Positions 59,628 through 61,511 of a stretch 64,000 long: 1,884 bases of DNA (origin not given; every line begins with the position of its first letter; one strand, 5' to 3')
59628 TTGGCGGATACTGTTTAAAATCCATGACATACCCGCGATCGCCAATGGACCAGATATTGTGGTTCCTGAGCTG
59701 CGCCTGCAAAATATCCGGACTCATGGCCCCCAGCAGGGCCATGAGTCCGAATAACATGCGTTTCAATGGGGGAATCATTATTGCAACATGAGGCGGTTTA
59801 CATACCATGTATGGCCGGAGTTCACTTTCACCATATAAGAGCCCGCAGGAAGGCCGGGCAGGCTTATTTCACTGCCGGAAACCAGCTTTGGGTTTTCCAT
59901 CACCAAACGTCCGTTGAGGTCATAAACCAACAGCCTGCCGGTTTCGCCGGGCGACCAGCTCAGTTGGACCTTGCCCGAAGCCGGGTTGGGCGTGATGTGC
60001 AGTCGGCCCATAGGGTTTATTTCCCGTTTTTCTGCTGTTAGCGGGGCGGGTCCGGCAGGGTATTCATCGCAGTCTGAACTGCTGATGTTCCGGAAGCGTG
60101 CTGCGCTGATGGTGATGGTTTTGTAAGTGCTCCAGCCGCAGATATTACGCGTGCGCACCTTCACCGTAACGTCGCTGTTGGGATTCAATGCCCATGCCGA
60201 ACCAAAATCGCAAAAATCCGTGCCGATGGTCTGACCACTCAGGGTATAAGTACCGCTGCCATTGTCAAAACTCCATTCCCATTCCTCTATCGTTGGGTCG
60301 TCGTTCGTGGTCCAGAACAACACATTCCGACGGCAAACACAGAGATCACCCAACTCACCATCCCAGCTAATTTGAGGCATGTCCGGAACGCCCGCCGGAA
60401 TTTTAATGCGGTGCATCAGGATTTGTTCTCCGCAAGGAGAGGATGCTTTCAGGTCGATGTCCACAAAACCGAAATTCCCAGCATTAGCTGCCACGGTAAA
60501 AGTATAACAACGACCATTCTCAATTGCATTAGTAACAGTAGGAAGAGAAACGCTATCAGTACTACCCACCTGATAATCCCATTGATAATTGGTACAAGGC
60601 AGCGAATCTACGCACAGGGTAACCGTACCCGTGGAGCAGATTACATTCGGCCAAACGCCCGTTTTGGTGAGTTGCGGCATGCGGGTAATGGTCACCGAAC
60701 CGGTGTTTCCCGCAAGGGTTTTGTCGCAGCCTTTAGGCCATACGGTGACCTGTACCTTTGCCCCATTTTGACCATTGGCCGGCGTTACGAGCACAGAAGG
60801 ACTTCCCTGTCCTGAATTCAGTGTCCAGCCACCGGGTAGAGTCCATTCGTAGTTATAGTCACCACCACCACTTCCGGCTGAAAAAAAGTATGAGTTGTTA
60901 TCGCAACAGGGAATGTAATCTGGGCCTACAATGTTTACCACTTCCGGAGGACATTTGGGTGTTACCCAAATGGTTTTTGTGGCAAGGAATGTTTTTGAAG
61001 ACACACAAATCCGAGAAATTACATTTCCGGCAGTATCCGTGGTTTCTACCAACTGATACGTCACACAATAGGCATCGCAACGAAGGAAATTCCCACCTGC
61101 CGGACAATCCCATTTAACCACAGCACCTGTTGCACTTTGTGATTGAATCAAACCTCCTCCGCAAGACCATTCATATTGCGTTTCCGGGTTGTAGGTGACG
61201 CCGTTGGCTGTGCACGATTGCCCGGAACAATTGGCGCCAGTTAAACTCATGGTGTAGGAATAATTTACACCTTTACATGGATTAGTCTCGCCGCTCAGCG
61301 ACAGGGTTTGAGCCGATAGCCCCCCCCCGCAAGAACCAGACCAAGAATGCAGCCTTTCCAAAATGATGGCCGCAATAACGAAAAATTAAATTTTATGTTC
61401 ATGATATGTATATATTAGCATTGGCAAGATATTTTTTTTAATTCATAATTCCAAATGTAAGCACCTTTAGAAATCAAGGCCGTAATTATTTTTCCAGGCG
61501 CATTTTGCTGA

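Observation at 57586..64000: Tandemly duplicated two-gene T9SS cargo cassette (type-A CTD gene coupled to type-B CTD gene)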

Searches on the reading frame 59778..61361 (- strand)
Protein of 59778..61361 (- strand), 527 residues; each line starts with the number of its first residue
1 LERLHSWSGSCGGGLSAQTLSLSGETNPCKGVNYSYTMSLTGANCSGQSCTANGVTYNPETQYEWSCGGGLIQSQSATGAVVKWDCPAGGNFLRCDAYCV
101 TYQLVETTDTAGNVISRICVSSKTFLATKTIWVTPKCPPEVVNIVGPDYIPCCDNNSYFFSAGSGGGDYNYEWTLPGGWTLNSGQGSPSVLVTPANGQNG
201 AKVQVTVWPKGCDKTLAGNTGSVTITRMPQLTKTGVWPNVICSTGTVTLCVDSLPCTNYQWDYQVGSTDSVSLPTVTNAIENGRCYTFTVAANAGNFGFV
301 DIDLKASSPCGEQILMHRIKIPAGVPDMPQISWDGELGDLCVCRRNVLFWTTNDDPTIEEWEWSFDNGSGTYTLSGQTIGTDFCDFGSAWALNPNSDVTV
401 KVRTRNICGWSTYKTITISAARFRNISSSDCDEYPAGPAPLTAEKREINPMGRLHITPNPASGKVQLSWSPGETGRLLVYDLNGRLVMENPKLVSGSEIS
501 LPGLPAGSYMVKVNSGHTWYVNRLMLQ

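Call 10: search_protein_families(library=ncbifam, proteins=[window:59778-61361:-], max_evalue=0.01)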
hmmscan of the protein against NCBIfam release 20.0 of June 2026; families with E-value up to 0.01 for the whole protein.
window:59778-61361:- (527 aa): 3 families
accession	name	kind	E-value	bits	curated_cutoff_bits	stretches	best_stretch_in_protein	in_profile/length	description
TIGR04183.1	Por_Secre_tail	domain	7.2e-11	41.9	23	1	456-526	1-71/72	T9SS type A sorting domain-containing protein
NF038113.1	T9SSA_dep_M36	equivalog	5.4e-07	28.1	885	1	448-526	788-868/869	T9SS-dependent M36 family metallopeptidase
NF050177.1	TapA_OM_Porphy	equivalog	1.1e-05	24.4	500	1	452-526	469-543/544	TapA/TapC family T9SS-dependent outer membrane protein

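Call 11: search_protein_families(library=pfam, proteins=[window:59778-61361:-], max_evalue=0.01)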
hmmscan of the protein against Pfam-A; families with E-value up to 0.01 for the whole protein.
window:59778-61361:- (527 aa): 2 families
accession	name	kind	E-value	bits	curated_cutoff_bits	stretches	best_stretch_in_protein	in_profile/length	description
PF18962.6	Por_Secre_tail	-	4.8e-09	36.8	27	1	458-524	3-73/75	Secretion system C-terminal sorting domain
PF19408.5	PKD_6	-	7.6e-09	36.2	25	1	140-208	4-69/82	PKD-like domain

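Call 31: find_homologous_proteins(query=window:59778-61325:-)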
Query window:59778-61325:- (515 aa): 6 proteins with E <= 0.001 among 8000 candidates.
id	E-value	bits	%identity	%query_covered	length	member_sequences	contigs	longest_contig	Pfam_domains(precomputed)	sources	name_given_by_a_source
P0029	0.0e+0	1057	91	95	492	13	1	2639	PF19408.6,PF18962.8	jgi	jgi:hypothetical protein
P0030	3.7e-253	859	72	100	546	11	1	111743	PF19408.6,PF18962.8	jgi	jgi:hypothetical protein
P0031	2.4e-234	797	89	56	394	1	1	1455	PF19408.6,PF18962.8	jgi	jgi:hypothetical protein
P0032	1.5e-233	795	74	88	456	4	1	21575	PF19408.6,PF18962.8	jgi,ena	-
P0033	8.5e-225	766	63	100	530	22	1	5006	PF19408.6,PF18962.8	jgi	jgi:hypothetical protein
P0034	3.9e-126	440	42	99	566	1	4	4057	PF19408.6,PF18962.8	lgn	-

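Call 34: find_encoding_contigs(protein=P0030, flank=10000, max_places=4)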
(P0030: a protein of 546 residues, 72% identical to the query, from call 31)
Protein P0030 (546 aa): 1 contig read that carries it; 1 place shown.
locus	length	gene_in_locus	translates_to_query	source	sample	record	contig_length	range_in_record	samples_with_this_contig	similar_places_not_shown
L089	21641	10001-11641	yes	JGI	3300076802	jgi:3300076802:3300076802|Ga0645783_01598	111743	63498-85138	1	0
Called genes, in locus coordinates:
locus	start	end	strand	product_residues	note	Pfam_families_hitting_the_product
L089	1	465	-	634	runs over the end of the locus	PF00012:HSP70, PF14450:FtsA (faint), PF06723:MreB_Mbl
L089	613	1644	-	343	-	-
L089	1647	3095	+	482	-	-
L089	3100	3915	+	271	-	PF02548:Pantoate_transf, PF13714:PEP_mutase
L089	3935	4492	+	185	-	-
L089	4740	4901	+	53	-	-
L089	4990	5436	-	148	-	-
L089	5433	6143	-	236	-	PF00923:TAL_FSA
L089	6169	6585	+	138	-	PF03795:YCII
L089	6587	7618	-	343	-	PF07143:AttH, PF17186:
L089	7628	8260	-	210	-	-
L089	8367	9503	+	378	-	PF02678:Pirin, PF05726:Pirin_C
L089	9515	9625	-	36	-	-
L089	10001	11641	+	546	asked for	PF19408:PKD_6, PF18962:Por_Secre_tail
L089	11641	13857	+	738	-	PF13585:CHU_C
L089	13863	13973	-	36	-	-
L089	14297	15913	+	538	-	PF19408:PKD_6, PF18962:Por_Secre_tail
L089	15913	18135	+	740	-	PF13585:CHU_C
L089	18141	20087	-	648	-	PF16177:ACAS_N, PF00501:AMP-binding, PF13193:AMP-binding_C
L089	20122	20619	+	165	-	PF02588:YitT_membrane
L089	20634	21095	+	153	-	PF02588:YitT_membrane, PF10035:DUF2179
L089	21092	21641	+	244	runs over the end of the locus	PF13442:Cytochrome_CBB3 (faint), PF07635:PSCyt1 (weak)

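Call 52: predict_structure(alignment_id=A3)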
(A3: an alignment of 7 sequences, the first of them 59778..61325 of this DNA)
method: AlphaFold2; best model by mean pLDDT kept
length: 515 residues; sequences in the alignment: 7
mean_pLDDT: 75.8   pTM: 0.52
mean pLDDT of the five models: 75.8, 74.8, 74.1, 74.0, 72.5
residues with pLDDT >= 90: 157; 70-90: 191; 50-70: 100; < 50: 67
segments of 3 or more residues with pLDDT < 50: 1-3, 316-344, 371-373, 410-440
pLDDT, mean of each block of 10 residues (from residue 1): 63 91 89 83 89 91 91 85 92 87 88 91 89 91 90 84 93 94 85 94 91 89 80 87 91 73 86 89 75 91 85 50 37 37 50 61 59 51 62 63 61 45 33 31 71 75 79 78 77 75 74 70
secondary structure, 60 per line:
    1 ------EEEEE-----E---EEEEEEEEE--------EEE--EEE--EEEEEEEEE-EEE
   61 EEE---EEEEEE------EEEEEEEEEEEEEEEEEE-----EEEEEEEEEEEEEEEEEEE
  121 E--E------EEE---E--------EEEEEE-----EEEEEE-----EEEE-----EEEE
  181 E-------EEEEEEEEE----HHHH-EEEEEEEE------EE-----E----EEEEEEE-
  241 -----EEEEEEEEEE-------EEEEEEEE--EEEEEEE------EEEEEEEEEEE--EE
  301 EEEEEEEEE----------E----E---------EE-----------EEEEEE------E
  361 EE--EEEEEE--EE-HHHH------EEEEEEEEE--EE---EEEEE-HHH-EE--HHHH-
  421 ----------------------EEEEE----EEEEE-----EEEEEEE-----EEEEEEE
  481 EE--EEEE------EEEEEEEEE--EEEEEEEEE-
elements in order: E7-11 E21-29 E38-40 E43-45 E48-56 E58-63 E67-72 E79-96 E102-121 E131-133 E146-151 E157-162 E168-171 E177-181 E189-197 H202-205 E207-214 E233-239 E246-255 E263-270 E273-279 E286-296 E299-309 E348-353 E360-362 E365-370 H376-379 E386-394 E402-406 H416-419 E443-447 E452-456 E462-468 E474-482 E485-488 E495-503 E506-514

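Call 59: fold_search(model_id=the predicted structure, library=pdb)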
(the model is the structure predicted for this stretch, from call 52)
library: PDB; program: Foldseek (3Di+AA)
matches with E <= 10: 1785; with E <= 0.001: 101
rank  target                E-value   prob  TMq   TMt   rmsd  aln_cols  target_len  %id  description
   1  8k53_A                3.6e-09  1.00  0.18  0.14  33.0       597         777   11  Structure of the Dimeric Human CNTN2 Ig 1-6-FNIII 1-2 Domain in an Asymmetric State (released 2023-12-06)
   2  4yfd_A                2.7e-08  1.00  0.18  0.18  34.1       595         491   12  Crystal structure PTP delta Ig1-Fn2 in complex with IL-1RAcP (released 2015-05-06)
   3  4yfg_A                3.7e-08  1.00  0.18  0.19  33.9       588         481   10  Crystal structure of PTP delta meA3/meB minus variant Ig1-Fn1 (released 2015-05-06)
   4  3b43                  5.3e-08  1.00  0.26  0.24  35.5       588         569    9  I-band fragment I65-I70 from titin (released 2008-01-22)
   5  9ba4_A                7.4e-08  1.00  0.19  0.12  36.4       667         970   12  Full-length cross-linked Contactin 2 (CNTN2) (released 2024-07-17)
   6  4pbx                  1.9e-07  1.00  0.15  0.14  42.7       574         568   12  Crystal structure of the six N-terminal domains of human receptor protein tyrosine phosphatase sigma (released 2014-11-12)
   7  7ok5_B                2.2e-07  1.00  0.18  0.17  34.4       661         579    9  Crystal structure of mouse neurofascin 155 immunoglobulin domains (released 2022-12-14)
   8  2rjm                  2.8e-07  1.00  0.22  0.34  13.9       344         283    9  3Ig structure of titin domains I67-I69 E-to-A mutated variant (released 2008-01-22)
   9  9fly_A                3.7e-07  1.00  0.21  0.14  42.0       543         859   14  CryoEM structure of the base (4151-5009) in the grappling hook protein A (GhpA) in the bacterium Aureispira sp. CCB-QB (released 2024-10-16)
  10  7ok5_A                4.1e-07  1.00  0.17  0.16  34.3       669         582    9  Crystal structure of mouse neurofascin 155 immunoglobulin domains (released 2022-12-14)
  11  5xwt_A                8.6e-07  1.00  0.15  0.19  22.7       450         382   11  Crystal structure of PTPdelta Ig1-Fn1 in complex with SALM5 LRR-Ig (released 2018-06-06)
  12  8v2b_B                9.5e-07  1.00  0.21  0.19  22.2       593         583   12  Cryo-EM structure of mouse type II OSM receptor complex: model for full extracellular assembly (released 2024-11-20)
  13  5i99                  9.9e-07  1.00  0.21  0.26  20.9       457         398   11  Crystal structure of mouse CNTN3 Ig5-Fn2 domains (released 2016-08-31)
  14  2rik                  1.3e-06  1.00  0.22  0.34  13.9       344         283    9  I-band fragment I67-I69 from titin (released 2008-01-22)
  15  7jwb_D                1.4e-06  1.00  0.16  0.21  24.1       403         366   10  SARS CoV2 Spike ectodomain with engineered trimerized VH binder (released 2020-10-07)
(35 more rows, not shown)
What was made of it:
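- A is an Ig-domain string (calls 52, 59).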

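Call 78: list_cluster_members(proteins=[P0029, P0033, P0032, P0031])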
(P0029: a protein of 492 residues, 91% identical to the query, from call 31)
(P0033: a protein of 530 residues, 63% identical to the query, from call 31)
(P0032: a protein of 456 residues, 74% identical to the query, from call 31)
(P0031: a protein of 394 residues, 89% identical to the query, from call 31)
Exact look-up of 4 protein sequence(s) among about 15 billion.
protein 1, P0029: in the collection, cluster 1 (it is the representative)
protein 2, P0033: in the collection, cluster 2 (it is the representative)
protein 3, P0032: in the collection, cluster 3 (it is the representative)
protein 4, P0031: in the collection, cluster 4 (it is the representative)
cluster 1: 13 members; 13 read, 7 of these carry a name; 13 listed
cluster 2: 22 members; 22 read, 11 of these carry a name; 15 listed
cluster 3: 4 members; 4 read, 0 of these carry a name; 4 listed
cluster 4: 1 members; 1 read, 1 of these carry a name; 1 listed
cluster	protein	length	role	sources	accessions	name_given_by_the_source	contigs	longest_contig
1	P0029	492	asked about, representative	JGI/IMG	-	hypothetical protein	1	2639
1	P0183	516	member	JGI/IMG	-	hypothetical protein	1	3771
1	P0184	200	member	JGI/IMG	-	hypothetical protein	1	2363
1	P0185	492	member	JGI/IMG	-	hypothetical protein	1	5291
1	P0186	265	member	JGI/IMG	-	hypothetical protein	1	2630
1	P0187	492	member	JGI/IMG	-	hypothetical protein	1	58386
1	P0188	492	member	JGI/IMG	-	hypothetical protein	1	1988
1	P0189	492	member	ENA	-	-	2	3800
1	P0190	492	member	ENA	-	-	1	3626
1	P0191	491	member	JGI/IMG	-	-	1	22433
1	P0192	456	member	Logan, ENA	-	-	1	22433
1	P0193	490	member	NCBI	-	-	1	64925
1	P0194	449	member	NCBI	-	-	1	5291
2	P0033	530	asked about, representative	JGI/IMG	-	hypothetical protein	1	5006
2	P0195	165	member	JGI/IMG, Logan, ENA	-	hypothetical protein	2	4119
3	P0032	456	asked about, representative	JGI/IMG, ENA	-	-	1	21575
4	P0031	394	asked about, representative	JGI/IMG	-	hypothetical protein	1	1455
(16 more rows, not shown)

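Call 80: find_encoding_contigs(protein=P0193, flank=10000, max_places=3)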
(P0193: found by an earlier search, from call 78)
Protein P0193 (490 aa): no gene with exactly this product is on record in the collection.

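Call 81: find_encoding_contigs(protein=P0187, flank=10000, max_places=3)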
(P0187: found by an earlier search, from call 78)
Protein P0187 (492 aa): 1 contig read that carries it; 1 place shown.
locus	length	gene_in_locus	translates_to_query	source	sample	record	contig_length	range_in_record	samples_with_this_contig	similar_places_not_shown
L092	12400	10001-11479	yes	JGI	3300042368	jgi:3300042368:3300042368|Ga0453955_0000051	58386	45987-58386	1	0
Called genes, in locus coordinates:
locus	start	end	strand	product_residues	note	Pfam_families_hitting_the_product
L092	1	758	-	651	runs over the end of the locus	PF00012:HSP70, PF06723:MreB_Mbl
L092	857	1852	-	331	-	-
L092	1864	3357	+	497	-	-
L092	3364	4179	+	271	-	PF02548:Pantoate_transf, PF13714:PEP_mutase (weak)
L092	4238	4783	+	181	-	PF00398:RrnaAD (weak), PF08241:Methyltransf_11, PF08242:Methyltransf_12, PF13649:Methyltransf_25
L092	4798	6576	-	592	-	PF12708:Pect-lyase_RHGA_epim (weak), PF18962:Por_Secre_tail (weak)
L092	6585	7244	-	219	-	PF00923:TAL_FSA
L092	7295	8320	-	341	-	PF07143:AttH, PF17186:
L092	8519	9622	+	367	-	PF02678:Pirin, PF05726:Pirin_C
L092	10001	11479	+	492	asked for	PF19408:PKD_6, PF18962:Por_Secre_tail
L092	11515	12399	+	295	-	?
